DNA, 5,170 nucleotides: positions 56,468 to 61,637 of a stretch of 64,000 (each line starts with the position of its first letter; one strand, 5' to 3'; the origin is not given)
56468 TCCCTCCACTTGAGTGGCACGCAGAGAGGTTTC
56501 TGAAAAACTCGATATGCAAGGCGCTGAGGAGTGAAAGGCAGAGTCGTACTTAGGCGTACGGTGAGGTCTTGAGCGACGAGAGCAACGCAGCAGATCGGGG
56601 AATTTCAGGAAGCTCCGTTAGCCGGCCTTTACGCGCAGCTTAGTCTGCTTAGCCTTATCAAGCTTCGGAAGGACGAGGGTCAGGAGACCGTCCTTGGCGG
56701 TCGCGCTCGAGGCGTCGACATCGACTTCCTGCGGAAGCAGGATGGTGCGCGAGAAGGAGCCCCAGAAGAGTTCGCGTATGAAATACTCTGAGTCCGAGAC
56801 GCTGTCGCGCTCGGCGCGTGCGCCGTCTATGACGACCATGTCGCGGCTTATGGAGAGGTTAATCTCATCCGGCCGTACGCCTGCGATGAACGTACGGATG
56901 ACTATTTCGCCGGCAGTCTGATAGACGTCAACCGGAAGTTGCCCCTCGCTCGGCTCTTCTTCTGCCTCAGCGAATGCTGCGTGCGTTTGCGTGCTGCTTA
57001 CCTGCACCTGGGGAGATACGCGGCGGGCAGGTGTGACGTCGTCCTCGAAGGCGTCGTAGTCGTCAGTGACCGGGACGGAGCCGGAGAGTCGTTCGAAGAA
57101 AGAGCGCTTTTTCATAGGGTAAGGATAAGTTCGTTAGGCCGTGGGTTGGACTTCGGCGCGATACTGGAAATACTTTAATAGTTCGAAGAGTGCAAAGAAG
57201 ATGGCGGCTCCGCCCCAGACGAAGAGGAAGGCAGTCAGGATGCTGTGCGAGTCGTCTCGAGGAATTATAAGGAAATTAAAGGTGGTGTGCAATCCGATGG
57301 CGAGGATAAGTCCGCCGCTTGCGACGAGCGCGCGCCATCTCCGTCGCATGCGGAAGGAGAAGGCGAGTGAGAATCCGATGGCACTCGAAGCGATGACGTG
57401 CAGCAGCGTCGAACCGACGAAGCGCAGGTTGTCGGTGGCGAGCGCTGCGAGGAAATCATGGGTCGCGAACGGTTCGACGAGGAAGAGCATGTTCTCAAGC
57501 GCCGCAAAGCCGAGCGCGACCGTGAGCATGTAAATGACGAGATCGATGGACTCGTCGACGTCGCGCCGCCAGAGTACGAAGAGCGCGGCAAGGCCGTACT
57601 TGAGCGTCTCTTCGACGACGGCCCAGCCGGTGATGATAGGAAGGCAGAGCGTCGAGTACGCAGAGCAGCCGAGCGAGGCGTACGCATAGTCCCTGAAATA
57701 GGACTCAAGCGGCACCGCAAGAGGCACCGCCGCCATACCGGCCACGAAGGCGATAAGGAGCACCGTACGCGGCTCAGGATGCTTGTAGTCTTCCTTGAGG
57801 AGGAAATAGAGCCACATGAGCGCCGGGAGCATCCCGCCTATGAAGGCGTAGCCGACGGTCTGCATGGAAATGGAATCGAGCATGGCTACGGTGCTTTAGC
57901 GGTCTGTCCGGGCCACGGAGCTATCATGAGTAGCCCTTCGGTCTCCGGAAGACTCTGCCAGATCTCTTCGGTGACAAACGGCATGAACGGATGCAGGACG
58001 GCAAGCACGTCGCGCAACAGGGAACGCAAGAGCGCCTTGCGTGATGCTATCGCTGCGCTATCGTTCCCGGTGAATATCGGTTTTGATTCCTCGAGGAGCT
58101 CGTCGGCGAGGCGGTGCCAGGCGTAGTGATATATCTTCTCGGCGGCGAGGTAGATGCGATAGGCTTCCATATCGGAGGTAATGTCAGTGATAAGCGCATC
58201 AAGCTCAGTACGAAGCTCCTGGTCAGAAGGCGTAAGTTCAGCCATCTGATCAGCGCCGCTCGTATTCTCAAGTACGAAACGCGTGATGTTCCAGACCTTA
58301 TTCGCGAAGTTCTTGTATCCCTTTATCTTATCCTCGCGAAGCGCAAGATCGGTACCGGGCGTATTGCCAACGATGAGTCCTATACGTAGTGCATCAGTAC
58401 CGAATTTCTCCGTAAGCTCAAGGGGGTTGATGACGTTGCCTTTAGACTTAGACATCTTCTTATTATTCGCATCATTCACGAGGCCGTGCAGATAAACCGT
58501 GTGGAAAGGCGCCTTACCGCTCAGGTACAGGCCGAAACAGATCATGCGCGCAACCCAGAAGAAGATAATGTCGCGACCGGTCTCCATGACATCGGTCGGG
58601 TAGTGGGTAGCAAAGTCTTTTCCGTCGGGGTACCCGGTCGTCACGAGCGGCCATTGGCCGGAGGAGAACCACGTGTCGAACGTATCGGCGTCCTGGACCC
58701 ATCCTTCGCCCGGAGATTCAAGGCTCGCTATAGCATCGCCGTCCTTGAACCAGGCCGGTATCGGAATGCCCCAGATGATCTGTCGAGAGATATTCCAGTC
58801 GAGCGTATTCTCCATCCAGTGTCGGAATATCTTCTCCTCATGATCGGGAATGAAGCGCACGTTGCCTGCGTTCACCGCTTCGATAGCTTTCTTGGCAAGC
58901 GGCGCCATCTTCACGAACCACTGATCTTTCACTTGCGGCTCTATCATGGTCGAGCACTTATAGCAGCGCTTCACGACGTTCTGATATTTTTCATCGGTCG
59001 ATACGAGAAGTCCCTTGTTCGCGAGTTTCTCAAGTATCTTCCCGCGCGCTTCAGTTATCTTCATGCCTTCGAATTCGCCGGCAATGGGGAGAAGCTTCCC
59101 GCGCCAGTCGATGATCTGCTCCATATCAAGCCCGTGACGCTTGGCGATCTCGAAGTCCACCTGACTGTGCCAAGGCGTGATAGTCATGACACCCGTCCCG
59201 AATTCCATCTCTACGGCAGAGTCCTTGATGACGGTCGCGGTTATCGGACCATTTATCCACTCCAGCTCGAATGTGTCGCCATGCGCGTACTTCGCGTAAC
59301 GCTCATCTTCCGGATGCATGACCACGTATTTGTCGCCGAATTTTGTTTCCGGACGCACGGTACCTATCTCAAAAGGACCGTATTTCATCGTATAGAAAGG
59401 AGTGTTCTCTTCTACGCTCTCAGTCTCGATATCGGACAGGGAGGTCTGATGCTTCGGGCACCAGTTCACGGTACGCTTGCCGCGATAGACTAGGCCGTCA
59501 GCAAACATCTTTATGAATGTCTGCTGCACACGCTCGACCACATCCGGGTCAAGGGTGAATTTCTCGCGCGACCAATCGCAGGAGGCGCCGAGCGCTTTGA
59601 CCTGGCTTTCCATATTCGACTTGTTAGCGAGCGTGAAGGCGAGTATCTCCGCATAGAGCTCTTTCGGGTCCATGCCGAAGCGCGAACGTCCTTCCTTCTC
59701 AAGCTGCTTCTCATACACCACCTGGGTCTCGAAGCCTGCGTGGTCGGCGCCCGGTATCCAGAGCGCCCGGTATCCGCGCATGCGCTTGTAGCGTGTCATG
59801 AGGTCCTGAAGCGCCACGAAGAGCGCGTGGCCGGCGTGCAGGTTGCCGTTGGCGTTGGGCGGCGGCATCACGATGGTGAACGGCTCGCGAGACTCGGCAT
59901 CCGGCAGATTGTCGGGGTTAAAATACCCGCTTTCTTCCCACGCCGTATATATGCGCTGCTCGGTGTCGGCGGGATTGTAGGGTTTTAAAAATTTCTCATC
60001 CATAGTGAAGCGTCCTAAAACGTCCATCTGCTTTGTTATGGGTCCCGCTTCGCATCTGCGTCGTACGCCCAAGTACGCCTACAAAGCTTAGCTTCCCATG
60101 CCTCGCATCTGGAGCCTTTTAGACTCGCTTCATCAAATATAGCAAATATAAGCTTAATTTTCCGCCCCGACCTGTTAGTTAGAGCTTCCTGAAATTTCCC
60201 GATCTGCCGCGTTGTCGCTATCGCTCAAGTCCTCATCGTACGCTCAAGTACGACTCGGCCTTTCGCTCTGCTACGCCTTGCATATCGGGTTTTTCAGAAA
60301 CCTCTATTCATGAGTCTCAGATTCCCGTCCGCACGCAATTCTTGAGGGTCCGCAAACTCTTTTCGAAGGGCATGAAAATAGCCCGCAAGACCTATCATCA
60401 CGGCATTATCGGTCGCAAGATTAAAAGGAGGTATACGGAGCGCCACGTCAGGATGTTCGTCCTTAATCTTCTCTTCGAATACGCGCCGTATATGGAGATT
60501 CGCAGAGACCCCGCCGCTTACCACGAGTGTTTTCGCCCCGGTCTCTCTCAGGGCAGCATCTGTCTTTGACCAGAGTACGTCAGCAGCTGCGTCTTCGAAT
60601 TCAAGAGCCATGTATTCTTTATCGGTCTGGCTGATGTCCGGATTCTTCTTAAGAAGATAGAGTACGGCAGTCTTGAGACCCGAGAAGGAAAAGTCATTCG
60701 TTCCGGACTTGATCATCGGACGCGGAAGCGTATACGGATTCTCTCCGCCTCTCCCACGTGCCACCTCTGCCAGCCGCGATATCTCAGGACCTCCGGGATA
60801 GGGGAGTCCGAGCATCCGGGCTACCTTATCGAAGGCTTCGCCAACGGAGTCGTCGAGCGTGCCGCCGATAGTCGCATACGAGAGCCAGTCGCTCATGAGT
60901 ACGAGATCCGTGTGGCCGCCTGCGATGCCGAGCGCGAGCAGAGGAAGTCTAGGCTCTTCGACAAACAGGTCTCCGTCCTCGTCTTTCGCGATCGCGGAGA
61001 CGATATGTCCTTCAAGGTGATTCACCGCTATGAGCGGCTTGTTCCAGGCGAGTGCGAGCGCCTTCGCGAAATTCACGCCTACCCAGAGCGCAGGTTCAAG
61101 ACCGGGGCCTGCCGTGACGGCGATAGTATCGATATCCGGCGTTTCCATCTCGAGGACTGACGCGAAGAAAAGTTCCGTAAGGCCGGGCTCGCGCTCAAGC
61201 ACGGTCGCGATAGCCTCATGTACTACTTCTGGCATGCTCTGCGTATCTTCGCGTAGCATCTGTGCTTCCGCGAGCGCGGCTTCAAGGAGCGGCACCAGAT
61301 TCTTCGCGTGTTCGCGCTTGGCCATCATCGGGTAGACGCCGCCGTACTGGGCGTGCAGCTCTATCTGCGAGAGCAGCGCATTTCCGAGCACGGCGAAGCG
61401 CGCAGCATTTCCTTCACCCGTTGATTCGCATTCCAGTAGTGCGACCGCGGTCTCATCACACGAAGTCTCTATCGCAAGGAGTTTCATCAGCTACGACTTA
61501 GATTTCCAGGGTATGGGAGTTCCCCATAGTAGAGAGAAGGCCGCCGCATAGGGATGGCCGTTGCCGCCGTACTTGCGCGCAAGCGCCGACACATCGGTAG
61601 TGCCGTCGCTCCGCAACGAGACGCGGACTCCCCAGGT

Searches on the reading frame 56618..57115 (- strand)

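Call 64: search_protein_families(library=pfam, proteins=[window:56618-57115:-], max_evalue=0.001)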
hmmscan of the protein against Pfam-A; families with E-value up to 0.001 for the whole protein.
window:56618-57115:- (165 aa): 1 family
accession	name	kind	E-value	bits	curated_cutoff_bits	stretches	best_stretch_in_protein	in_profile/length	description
PF00011.27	HSP20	-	3.2e-15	56.5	20.8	1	66-159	4-95/102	Hsp20/alpha crystallin family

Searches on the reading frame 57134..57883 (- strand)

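Call 64: search_protein_families(library=pfam, proteins=[window:57134-57883:-], max_evalue=0.001)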
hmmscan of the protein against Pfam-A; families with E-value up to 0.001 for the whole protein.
window:57134-57883:- (249 aa): 1 family
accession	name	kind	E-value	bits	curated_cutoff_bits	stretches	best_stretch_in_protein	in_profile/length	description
PF13367.11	PrsW-protease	-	6.1e-27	94.9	23.5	1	37-218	1-190/196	PrsW family intramembrane metalloprotease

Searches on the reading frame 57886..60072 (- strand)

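Call 64: search_protein_families(library=pfam, proteins=[window:57886-60072:-], max_evalue=0.001)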
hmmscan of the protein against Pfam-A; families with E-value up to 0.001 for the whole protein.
window:57886-60072:- (728 aa): 4 families
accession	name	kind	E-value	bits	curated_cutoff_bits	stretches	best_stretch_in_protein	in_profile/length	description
PF00133.28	tRNA-synt_1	-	7.2e-120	401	22.7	2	41-444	2-249/414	tRNA synthetases class I (I, L, M and V)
PF08264.19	Anticodon_1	-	1.9e-24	86.7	25.1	1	617-722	1-106/148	Anticodon-binding domain of tRNA ligase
PF09334.17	tRNA-synt_1g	-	4.4e-24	85.4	20.1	2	369-588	168-376/391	tRNA synthetases class I (M)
PF13603.12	tRNA-synt_1_2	-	0.00012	22.1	25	0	287-325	106-144/185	Leucyl-tRNA synthetase, editing domain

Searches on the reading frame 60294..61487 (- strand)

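Call 64: search_protein_families(library=pfam, proteins=[window:60294-61487:-], max_evalue=0.001)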
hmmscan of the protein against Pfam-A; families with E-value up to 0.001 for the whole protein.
window:60294-61487:- (397 aa): 2 families
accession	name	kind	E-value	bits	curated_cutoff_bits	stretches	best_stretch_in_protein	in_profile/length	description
PF00814.31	TsaD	-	6.7e-76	255.9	24.8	2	113-366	45-263/264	tRNA N6-adenosine threonylcarbamoyltransferase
PF22521.2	HypF_C_2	-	9.5e-05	22.7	27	1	214-348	95-224/241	Carbamoyltransferase, Kae1-like Domain, second subdomain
